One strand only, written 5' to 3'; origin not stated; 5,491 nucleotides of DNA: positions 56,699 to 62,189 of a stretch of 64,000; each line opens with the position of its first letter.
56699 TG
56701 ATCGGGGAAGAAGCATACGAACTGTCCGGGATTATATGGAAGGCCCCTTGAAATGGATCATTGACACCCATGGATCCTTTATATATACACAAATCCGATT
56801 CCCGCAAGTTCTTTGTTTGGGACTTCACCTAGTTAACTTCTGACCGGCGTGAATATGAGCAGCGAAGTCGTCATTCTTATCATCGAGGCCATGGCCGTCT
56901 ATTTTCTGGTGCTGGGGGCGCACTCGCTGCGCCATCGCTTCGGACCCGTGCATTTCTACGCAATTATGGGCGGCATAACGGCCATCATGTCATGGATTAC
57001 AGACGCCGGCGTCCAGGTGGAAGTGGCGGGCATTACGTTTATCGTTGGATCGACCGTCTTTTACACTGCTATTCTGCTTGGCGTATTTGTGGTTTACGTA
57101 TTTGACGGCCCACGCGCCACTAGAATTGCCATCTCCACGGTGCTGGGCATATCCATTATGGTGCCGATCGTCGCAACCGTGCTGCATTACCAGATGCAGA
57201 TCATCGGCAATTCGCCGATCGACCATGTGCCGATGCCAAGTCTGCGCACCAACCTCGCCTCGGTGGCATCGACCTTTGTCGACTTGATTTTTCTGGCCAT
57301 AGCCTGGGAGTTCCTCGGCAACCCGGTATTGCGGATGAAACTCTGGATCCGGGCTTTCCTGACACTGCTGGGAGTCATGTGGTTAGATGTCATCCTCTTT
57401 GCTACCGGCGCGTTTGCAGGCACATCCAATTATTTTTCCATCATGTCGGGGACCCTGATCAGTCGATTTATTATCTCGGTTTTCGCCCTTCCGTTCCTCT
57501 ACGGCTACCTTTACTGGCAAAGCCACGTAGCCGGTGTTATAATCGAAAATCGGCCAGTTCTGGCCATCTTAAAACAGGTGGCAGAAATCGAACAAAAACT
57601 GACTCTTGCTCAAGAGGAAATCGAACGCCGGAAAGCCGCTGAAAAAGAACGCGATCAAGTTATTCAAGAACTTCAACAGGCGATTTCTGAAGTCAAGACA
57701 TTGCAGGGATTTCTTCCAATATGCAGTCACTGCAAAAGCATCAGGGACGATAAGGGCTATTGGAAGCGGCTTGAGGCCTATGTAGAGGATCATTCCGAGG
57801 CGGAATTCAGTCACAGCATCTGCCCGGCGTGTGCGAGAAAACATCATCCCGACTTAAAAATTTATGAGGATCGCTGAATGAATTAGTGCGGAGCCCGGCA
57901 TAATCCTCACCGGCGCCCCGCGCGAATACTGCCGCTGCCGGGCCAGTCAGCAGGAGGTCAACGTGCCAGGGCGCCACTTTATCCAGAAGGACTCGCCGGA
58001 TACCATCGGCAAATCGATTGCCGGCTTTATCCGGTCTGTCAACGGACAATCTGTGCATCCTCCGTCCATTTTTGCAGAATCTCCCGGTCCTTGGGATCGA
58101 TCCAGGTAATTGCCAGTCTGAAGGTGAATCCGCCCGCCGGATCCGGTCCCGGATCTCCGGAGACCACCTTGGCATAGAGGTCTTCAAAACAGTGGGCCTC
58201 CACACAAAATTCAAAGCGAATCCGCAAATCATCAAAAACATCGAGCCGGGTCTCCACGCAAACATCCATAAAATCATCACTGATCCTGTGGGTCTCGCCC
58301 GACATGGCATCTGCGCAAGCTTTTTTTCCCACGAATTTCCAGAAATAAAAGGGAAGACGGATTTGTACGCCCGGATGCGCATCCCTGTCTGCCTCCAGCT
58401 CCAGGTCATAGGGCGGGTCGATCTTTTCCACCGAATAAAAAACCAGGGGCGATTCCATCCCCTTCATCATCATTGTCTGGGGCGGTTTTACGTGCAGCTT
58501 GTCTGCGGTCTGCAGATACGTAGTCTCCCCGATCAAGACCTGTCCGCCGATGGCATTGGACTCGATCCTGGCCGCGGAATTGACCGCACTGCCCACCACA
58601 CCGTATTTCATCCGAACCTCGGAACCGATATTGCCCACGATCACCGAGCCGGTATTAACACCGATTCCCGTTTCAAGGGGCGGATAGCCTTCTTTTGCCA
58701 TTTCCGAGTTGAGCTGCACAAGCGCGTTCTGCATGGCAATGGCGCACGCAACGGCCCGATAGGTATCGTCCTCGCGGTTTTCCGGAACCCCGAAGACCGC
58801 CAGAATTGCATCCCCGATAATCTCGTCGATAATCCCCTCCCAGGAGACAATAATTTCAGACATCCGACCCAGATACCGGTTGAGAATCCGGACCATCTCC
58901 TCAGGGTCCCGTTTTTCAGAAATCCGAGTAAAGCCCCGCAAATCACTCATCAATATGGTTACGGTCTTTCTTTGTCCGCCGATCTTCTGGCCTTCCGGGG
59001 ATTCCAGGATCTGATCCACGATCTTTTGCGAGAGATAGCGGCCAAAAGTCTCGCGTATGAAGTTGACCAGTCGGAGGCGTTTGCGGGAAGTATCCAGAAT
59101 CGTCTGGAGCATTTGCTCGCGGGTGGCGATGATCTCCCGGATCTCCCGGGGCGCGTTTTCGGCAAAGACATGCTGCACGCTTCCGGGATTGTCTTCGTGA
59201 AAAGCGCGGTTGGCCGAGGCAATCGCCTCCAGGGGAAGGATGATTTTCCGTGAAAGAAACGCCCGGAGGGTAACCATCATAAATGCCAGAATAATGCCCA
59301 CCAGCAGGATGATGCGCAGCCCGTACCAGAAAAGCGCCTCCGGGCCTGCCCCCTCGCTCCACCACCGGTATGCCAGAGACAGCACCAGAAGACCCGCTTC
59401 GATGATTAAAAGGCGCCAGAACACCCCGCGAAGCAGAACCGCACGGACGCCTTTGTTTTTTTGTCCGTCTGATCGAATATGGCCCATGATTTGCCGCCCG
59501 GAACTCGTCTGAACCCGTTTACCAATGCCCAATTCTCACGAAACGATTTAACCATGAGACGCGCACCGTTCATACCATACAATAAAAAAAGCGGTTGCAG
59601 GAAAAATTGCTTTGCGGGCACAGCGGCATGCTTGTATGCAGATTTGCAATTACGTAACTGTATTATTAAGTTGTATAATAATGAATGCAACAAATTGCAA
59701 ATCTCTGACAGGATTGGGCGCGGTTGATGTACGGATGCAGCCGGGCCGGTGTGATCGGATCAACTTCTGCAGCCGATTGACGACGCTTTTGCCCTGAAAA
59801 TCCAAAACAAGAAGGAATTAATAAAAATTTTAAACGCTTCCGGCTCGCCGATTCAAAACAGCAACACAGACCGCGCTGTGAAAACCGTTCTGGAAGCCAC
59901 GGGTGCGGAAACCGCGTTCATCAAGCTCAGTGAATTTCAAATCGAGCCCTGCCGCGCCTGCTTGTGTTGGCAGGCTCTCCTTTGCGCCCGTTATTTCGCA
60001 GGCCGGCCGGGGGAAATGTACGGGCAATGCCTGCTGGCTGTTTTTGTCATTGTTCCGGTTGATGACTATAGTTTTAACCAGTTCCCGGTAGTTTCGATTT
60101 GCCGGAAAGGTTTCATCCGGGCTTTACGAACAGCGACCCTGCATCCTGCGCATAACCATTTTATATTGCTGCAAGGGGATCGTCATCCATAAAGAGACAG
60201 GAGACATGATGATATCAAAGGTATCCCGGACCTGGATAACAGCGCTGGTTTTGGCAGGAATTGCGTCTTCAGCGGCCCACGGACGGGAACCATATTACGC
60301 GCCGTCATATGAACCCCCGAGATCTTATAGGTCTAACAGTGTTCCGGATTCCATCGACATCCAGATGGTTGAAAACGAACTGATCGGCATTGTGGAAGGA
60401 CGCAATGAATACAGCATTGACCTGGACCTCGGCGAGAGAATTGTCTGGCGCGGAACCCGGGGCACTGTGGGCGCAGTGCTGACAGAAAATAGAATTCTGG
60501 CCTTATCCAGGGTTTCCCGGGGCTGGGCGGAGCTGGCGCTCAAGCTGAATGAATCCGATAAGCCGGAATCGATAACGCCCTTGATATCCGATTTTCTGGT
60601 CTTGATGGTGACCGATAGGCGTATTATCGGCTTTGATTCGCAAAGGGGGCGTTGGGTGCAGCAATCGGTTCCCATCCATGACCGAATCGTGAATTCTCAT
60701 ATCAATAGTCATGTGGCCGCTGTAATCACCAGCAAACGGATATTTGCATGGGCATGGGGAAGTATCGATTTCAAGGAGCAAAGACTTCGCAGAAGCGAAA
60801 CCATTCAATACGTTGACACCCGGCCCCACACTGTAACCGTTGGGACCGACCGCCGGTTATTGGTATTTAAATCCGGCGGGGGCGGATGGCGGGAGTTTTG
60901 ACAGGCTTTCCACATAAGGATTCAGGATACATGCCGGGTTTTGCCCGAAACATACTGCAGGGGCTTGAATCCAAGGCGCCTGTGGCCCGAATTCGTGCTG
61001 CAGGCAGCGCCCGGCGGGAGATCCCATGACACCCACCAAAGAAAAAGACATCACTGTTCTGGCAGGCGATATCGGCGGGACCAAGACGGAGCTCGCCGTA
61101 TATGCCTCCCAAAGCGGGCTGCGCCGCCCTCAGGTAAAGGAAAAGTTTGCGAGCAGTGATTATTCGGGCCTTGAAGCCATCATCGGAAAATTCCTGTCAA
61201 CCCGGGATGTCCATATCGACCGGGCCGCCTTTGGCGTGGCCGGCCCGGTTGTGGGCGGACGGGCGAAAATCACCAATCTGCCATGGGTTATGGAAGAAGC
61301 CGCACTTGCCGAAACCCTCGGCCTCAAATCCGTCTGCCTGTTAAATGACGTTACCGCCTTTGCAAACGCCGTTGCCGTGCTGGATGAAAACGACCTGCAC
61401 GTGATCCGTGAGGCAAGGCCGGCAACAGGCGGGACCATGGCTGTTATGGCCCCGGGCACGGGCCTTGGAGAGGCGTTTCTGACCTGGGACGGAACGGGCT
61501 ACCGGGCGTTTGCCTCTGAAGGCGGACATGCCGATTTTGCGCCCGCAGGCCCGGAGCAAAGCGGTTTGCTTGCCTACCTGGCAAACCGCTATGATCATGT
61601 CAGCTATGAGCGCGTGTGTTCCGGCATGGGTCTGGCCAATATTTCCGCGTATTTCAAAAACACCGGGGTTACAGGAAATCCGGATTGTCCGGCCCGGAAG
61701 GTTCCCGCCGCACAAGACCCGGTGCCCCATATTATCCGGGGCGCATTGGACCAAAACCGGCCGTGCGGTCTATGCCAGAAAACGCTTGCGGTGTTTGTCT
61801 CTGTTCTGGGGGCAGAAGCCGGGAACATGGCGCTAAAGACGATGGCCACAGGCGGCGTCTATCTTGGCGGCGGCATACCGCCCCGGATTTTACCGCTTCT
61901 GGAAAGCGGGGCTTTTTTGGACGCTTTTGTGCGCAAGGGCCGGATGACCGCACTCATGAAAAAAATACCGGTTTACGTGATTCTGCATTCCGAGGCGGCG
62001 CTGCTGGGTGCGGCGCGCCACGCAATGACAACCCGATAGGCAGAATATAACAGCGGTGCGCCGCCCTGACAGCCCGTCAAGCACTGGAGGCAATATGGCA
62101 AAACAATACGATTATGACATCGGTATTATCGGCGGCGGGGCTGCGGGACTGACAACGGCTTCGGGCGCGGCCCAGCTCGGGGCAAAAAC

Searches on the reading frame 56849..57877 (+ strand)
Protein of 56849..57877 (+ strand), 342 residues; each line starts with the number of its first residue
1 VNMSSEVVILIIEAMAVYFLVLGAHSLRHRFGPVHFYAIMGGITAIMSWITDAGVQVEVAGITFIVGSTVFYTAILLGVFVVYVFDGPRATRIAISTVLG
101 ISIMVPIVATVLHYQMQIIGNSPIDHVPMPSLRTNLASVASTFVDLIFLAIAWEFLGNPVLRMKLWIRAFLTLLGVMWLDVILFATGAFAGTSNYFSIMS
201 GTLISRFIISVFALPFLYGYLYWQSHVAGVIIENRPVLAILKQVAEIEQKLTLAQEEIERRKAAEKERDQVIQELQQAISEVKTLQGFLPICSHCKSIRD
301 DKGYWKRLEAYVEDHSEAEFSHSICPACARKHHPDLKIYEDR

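Call 50: search_protein_families(library=pfam, proteins=[window:56849-57877:+], max_evalue=0.00001)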
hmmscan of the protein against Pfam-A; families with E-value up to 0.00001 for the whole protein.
window:56849-57877:+ (342 aa): 1 family
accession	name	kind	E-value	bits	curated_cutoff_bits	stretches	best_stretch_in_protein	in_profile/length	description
PF20973.2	VUPS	-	1.5e-17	64.3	27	1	19-221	2-206/206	Vitamin uptake-like sensor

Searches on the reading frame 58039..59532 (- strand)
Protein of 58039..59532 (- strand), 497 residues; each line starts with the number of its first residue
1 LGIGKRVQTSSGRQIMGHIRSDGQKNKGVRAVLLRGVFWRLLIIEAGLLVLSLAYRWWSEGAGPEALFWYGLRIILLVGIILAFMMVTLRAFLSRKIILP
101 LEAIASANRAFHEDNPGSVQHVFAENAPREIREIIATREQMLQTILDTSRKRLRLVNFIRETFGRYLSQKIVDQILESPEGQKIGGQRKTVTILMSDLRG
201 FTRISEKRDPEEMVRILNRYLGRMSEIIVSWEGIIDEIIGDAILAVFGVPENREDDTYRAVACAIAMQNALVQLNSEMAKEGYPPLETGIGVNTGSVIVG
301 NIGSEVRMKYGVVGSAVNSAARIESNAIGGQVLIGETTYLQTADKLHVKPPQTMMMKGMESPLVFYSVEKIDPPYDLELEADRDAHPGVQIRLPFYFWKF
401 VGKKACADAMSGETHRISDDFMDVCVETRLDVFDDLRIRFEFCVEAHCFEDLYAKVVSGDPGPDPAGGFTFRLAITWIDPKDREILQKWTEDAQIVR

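Call 50: search_protein_families(library=pfam, proteins=[window:58039-59532:-], max_evalue=0.00001)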
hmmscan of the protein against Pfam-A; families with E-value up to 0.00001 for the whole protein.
window:58039-59532:- (497 aa): 1 family
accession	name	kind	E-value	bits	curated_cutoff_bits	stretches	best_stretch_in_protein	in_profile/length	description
PF00211.25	Guanylate_cyc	-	2.6e-28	99.3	21.9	1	189-365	7-178/183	Adenylate and Guanylate cyclase catalytic domain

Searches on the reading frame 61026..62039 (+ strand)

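Call 50: search_protein_families(library=pfam, proteins=[window:61026-62039:+], max_evalue=0.00001)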
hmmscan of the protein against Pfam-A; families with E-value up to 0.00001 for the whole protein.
window:61026-62039:+ (337 aa): 1 family
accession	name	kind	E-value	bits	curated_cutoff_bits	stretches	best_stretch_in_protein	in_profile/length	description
PF02685.22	Glucokinase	-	3.4e-100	335.5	22.1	1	12-334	1-312/314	Glucokinase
